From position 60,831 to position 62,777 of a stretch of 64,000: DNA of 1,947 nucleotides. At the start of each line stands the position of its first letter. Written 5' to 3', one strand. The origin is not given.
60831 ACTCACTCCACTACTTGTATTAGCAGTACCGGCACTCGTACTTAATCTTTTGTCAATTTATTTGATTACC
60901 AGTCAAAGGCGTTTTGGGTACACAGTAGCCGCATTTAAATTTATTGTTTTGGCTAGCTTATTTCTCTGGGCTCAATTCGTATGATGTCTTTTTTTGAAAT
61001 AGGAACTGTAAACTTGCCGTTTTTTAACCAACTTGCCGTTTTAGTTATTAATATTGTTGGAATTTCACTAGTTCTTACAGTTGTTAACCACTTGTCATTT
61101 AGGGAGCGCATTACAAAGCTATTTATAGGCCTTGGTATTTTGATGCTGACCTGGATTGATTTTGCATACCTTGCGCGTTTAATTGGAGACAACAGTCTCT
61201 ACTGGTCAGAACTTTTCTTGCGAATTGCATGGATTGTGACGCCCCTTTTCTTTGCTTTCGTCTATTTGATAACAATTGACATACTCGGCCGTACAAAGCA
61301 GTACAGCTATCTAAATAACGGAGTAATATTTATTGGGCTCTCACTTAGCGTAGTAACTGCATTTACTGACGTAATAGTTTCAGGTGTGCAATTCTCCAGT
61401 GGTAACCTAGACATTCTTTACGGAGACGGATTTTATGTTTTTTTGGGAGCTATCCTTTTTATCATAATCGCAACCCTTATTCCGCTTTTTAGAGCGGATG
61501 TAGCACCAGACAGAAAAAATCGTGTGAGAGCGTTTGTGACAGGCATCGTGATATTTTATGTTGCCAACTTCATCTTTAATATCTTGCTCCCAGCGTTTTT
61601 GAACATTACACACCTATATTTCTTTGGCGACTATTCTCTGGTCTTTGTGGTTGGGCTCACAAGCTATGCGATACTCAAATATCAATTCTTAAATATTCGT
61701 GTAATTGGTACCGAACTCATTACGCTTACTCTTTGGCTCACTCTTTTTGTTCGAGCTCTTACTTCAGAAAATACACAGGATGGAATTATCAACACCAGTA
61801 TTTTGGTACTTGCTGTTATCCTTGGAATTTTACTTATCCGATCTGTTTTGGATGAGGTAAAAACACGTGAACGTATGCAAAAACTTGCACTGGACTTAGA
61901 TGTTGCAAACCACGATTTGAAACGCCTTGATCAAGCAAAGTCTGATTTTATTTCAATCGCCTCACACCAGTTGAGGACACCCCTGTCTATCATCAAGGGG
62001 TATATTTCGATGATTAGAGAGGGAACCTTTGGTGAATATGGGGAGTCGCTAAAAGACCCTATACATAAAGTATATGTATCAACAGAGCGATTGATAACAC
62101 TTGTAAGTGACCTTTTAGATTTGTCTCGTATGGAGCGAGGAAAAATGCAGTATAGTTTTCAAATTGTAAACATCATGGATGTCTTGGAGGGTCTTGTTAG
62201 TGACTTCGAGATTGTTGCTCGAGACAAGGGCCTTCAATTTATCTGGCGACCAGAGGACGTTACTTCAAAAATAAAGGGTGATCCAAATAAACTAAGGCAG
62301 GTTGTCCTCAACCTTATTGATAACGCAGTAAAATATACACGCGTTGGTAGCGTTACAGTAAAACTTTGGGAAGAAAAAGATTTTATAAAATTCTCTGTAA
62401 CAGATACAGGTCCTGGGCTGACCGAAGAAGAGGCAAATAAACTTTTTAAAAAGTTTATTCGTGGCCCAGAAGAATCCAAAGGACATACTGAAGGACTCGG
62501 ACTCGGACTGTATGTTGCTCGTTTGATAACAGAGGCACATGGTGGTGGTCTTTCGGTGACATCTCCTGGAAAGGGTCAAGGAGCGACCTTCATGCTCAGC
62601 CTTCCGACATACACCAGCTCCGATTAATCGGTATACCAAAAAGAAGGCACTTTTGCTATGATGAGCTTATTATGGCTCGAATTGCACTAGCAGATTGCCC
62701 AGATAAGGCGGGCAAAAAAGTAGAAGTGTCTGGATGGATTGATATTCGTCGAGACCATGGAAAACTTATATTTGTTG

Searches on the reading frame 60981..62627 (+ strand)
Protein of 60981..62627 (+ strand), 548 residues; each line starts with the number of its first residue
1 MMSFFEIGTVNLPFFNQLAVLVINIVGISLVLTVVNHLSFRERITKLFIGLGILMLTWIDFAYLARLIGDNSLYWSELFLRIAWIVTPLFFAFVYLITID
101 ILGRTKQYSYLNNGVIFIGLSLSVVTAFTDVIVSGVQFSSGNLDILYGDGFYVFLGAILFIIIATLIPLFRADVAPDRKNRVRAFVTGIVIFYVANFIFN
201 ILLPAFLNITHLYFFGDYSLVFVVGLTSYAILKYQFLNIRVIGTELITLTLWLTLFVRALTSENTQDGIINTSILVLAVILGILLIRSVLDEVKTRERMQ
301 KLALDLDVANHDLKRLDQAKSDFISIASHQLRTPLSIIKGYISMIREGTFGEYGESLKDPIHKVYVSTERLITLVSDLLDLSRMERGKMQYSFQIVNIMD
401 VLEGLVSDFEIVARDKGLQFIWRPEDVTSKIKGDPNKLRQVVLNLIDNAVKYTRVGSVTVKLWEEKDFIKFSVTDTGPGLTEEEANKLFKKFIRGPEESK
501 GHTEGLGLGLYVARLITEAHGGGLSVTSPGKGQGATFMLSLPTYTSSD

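Call 51: find_encoding_contigs(protein=window:60981-62627:+, flank=10000, max_places=2)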
Protein window:60981-62627:+ (548 aa): no gene with exactly this product is on record in the collection.
